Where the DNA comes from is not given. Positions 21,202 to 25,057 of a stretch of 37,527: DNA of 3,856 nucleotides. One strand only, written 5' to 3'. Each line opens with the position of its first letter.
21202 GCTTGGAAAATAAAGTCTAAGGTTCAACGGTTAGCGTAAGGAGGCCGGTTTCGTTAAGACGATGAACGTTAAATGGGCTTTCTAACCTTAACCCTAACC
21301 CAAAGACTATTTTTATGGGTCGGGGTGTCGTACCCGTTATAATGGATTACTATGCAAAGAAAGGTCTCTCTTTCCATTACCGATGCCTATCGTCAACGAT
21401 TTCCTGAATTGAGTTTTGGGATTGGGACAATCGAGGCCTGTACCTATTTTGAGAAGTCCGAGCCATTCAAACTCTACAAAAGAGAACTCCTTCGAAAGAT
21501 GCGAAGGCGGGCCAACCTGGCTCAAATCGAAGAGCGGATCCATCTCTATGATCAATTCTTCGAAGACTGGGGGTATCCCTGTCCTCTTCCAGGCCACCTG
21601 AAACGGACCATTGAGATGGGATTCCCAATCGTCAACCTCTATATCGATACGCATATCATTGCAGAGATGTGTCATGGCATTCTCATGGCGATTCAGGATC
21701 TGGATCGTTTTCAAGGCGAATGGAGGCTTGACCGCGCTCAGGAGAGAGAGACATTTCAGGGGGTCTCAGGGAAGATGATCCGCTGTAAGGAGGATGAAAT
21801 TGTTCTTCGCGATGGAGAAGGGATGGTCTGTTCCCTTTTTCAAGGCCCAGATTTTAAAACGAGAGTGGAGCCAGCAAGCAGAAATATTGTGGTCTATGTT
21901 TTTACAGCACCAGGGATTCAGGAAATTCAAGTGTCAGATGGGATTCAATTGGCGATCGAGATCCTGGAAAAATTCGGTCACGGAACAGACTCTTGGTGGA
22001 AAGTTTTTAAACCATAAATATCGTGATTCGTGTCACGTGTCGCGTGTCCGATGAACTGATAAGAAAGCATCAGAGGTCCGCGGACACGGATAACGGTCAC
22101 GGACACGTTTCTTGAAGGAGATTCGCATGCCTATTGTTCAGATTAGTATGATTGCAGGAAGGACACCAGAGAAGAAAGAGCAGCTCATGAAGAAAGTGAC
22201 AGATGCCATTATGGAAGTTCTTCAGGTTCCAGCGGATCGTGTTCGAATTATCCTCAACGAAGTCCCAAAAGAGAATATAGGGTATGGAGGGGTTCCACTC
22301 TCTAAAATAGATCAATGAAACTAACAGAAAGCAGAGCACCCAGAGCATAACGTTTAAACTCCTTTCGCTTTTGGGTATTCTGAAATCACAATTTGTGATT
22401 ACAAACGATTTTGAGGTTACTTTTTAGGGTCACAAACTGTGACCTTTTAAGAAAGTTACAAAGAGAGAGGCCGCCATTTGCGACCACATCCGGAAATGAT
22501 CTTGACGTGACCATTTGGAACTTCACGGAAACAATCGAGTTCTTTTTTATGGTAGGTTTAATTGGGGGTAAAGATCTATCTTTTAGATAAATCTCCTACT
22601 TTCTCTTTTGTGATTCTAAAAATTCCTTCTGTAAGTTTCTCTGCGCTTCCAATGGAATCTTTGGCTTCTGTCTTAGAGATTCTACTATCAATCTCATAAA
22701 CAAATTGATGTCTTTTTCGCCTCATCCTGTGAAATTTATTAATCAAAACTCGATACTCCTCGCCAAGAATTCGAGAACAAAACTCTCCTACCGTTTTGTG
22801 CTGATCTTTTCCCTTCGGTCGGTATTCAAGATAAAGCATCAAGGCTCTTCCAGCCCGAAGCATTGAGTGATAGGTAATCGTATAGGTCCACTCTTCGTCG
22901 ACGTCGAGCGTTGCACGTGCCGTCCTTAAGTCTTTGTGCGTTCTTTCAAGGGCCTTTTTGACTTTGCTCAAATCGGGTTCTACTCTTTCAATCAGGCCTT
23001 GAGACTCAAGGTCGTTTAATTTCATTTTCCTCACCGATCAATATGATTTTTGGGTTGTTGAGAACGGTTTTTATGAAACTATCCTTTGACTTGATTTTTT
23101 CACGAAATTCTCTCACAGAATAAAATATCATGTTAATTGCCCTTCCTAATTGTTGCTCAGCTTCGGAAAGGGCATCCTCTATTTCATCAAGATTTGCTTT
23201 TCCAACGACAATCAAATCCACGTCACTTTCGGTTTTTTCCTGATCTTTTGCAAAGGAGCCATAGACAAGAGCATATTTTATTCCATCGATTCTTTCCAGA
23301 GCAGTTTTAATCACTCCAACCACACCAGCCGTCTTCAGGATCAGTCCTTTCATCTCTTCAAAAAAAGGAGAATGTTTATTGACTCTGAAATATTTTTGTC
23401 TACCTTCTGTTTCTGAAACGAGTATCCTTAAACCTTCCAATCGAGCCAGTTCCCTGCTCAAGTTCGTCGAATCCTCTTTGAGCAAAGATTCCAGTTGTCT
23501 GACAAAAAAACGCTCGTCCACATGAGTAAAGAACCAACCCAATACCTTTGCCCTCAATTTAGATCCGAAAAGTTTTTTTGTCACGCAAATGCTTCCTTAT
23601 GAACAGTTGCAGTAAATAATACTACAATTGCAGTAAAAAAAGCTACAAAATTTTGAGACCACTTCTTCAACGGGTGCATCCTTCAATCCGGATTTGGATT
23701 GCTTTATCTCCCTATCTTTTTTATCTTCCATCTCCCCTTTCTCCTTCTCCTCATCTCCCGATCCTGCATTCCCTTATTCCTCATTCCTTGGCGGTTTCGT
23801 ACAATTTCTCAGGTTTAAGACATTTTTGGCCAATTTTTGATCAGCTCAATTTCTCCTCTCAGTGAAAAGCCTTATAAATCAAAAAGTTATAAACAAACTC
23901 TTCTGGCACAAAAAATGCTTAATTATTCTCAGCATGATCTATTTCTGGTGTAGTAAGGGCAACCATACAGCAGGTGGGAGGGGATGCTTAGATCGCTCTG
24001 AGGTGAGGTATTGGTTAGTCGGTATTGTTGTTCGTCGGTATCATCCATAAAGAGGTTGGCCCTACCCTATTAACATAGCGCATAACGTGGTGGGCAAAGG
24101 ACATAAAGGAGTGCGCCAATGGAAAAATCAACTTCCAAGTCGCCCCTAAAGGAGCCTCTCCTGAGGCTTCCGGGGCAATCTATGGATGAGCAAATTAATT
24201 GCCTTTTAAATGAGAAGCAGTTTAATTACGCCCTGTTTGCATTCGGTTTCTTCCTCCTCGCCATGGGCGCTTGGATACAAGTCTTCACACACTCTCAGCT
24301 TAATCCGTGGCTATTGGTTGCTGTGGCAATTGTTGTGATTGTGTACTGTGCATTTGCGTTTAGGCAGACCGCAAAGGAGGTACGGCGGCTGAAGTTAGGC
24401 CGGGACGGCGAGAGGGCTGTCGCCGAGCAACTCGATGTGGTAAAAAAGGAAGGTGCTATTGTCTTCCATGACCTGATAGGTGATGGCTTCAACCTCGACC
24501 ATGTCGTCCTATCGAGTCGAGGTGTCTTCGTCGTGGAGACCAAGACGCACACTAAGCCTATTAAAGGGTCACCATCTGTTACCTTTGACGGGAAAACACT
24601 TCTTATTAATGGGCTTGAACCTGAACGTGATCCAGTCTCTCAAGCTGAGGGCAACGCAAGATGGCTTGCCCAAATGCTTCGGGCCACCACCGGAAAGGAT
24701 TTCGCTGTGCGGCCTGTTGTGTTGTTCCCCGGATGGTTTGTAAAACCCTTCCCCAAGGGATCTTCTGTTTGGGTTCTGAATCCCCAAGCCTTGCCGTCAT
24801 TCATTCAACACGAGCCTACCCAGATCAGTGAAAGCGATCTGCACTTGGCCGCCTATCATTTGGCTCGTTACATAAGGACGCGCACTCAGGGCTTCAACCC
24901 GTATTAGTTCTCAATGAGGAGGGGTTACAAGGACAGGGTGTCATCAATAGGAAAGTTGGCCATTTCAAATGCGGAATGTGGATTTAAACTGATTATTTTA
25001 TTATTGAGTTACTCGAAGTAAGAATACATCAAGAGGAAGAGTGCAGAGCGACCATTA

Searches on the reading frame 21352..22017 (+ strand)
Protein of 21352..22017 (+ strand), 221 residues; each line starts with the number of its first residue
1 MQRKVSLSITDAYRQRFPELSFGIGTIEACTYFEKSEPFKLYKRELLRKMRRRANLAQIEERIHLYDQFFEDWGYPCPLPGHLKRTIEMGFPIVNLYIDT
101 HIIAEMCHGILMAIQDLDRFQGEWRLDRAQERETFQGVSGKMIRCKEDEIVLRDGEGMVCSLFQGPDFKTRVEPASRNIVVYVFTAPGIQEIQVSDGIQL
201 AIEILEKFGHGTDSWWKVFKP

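Call 49: search_protein_families(library=pfam, proteins=[window:21352-22017:+], max_evalue=0.00001)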
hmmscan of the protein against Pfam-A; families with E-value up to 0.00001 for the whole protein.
window:21352-22017:+ (221 aa): 1 family
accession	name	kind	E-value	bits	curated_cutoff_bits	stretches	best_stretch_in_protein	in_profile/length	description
PF03483.22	B3_4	-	2.6e-06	27.6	29.3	1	90-185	31-126/174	B3/4 domain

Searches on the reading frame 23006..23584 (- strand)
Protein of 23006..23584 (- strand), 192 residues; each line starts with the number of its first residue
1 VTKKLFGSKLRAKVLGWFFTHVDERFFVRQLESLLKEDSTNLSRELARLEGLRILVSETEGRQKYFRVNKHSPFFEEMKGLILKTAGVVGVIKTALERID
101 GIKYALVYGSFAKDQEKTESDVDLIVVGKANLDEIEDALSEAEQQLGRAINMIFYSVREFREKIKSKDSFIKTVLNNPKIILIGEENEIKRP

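Call 49: search_protein_families(library=pfam, proteins=[window:23006-23584:-], max_evalue=0.00001)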
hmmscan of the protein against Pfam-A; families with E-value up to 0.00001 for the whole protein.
window:23006-23584:- (192 aa): 2 families
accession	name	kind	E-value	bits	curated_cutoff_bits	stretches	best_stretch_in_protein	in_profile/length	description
PF18765.7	Polbeta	-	6.5e-10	39.5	26.9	1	92-166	3-82/93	Polymerase beta, Nucleotidyltransferase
PF01909.29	NTP_transf_2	-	1.1e-07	32.6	21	1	92-176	4-88/93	Nucleotidyltransferase domain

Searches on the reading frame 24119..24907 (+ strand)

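Call 49: search_protein_families(library=pfam, proteins=[window:24119-24907:+], max_evalue=0.00001)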
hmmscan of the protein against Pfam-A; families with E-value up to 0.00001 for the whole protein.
window:24119-24907:+ (262 aa): 1 family
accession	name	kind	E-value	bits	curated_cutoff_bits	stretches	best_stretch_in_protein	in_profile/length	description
PF08378.17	NERD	-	2e-17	64.1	22.1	1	94-204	2-111/111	Nuclease-related domain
